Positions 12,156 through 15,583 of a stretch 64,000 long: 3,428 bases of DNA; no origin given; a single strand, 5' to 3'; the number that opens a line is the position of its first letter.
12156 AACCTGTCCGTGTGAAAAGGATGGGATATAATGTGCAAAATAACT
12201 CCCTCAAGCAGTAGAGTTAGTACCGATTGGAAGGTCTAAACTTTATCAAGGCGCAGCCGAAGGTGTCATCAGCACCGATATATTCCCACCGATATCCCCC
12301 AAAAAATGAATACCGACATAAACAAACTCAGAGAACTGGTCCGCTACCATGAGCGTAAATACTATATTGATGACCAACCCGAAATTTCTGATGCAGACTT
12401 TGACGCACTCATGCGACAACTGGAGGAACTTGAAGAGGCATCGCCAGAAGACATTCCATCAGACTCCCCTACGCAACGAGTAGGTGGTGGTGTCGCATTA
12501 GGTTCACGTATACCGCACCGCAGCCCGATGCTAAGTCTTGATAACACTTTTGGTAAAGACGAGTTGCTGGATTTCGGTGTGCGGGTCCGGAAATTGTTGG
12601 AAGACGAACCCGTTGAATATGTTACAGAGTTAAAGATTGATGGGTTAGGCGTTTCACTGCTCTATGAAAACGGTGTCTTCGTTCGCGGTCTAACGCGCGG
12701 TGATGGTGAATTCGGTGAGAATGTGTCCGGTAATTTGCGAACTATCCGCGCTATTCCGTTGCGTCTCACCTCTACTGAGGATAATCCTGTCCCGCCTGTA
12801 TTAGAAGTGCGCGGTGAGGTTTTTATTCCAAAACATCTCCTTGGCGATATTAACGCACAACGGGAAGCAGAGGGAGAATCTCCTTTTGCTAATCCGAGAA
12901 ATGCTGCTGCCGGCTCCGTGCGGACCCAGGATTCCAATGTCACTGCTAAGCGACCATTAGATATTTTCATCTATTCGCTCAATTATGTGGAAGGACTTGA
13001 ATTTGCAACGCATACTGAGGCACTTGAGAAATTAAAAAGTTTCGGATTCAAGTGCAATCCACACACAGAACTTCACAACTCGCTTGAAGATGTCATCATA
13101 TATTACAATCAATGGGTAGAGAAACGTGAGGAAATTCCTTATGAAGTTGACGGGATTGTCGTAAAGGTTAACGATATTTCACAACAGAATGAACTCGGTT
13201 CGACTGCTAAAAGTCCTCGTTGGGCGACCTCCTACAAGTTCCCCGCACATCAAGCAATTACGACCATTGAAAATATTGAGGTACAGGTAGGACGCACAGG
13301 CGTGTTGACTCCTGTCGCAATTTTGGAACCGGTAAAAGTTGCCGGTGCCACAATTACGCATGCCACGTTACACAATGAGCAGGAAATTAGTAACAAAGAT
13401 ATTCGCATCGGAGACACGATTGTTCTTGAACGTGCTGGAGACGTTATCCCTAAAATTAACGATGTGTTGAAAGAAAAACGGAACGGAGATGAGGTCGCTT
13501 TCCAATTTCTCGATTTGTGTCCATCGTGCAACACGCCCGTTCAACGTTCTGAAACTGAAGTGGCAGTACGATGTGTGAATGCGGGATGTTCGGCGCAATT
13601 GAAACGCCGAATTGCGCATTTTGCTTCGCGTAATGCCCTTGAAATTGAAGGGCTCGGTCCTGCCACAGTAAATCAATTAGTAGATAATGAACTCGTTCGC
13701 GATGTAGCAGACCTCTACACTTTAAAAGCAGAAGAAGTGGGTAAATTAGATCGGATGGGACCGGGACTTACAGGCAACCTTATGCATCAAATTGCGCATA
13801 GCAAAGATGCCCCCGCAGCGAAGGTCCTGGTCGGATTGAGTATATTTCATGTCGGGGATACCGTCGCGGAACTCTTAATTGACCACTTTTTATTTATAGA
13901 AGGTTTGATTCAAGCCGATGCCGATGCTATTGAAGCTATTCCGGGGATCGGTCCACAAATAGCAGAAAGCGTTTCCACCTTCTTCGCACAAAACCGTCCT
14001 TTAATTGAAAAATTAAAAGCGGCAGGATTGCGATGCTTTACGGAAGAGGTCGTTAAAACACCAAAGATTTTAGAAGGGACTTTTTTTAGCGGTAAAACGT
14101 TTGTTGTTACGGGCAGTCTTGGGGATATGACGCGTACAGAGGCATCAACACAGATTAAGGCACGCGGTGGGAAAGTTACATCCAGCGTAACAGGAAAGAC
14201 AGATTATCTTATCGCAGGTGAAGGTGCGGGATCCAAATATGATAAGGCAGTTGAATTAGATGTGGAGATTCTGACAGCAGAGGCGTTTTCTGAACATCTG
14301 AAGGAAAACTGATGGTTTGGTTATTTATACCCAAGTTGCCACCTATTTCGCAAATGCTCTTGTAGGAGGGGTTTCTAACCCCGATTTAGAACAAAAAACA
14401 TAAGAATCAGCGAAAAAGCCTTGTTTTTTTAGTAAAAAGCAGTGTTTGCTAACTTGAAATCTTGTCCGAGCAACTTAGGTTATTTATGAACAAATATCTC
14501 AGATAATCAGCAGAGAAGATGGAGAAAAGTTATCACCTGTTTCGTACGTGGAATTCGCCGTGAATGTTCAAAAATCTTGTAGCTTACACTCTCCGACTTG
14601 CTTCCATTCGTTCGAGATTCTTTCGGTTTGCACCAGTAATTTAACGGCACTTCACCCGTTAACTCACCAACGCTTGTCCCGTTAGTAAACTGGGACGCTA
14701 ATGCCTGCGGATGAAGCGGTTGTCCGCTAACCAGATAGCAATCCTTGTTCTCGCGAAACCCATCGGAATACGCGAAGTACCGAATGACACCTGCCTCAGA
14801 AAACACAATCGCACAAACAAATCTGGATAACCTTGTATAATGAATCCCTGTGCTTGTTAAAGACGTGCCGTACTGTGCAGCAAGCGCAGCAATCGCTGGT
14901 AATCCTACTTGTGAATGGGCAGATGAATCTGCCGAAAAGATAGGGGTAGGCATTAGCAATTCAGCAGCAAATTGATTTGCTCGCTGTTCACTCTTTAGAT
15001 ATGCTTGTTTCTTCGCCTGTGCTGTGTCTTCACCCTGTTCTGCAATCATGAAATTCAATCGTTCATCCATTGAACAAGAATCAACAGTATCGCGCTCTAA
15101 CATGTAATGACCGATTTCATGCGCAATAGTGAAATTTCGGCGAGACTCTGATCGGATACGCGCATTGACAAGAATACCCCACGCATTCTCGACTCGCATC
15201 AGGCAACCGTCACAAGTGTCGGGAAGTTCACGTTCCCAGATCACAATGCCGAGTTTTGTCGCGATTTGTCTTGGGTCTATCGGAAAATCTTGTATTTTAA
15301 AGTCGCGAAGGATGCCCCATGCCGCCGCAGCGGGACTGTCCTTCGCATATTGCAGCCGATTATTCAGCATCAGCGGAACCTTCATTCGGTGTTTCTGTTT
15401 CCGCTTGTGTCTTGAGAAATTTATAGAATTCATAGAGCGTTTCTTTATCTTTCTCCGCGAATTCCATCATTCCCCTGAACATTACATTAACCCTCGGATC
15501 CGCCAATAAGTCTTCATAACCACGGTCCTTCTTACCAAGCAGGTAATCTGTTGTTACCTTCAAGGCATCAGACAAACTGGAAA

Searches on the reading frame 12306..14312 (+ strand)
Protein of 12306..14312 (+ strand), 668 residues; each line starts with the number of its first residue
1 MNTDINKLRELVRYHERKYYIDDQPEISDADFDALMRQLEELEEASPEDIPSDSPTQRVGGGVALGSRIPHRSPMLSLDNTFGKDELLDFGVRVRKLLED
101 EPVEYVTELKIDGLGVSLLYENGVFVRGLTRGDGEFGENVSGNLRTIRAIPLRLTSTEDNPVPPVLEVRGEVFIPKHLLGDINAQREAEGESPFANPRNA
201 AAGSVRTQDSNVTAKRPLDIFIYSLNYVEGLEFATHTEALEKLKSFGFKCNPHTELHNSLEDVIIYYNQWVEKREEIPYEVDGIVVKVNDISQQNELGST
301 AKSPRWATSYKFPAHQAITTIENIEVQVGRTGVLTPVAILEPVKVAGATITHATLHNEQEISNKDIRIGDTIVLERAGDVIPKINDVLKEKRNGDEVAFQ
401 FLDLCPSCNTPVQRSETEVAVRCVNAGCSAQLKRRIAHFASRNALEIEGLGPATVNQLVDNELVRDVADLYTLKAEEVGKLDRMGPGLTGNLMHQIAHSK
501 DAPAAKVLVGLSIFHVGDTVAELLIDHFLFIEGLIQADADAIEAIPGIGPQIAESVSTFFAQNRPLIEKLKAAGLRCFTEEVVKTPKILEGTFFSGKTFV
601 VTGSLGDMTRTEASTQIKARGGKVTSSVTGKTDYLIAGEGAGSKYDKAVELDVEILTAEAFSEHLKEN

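Call 52: search_protein_families(library=pfam, proteins=[window:12306-14312:+], max_evalue=0.00001)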
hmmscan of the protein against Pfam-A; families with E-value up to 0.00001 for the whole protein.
window:12306-14312:+ (668 aa): 8 families
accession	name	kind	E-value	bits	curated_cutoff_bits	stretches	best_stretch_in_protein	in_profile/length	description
PF01653.23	DNA_ligase_aden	-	2e-92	309.7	27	1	68-314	6-252/253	NAD-dependent DNA ligase adenylation domain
PF03120.22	DNA_ligase_OB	-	1.4e-33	115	32.9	1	319-395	2-78/79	NAD-dependent DNA ligase OB-fold domain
PF00533.33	BRCT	-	2.3e-15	57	21.3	1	592-659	4-72/78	BRCA1 C Terminus (BRCT) domain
PF12826.13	HHH_2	-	2.8e-15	56.7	27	1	507-563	2-58/64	Helix-hairpin-helix motif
PF14520.12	HHH_5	-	1.6e-10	41.7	27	0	513-555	7-50/57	Helix-hairpin-helix domain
PF03119.21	DNA_ligase_ZBD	-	9.1e-08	32.3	25.8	1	405-430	2-27/27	NAD-dependent DNA ligase C4 zinc finger domain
PF12738.14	PTCB-BRCT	-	2.1e-07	31.3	22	1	602-658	6-61/63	twin BRCT domain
PF22745.1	Nlig-Ia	-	3.8e-06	27.9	27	1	5-51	6-52/92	DNA ligase-like, N-terminal NAD+-binding domain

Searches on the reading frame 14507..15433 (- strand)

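Call 52: search_protein_families(library=pfam, proteins=[window:14507-15433:-], max_evalue=0.00001)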
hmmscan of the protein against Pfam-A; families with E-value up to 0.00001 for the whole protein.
window:14507-15433:- (308 aa): 1 family
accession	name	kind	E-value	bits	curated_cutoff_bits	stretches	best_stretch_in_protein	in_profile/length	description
PF06114.19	Peptidase_M78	-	2.3e-13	50.4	22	1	82-191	26-114/123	IrrE N-terminal-like domain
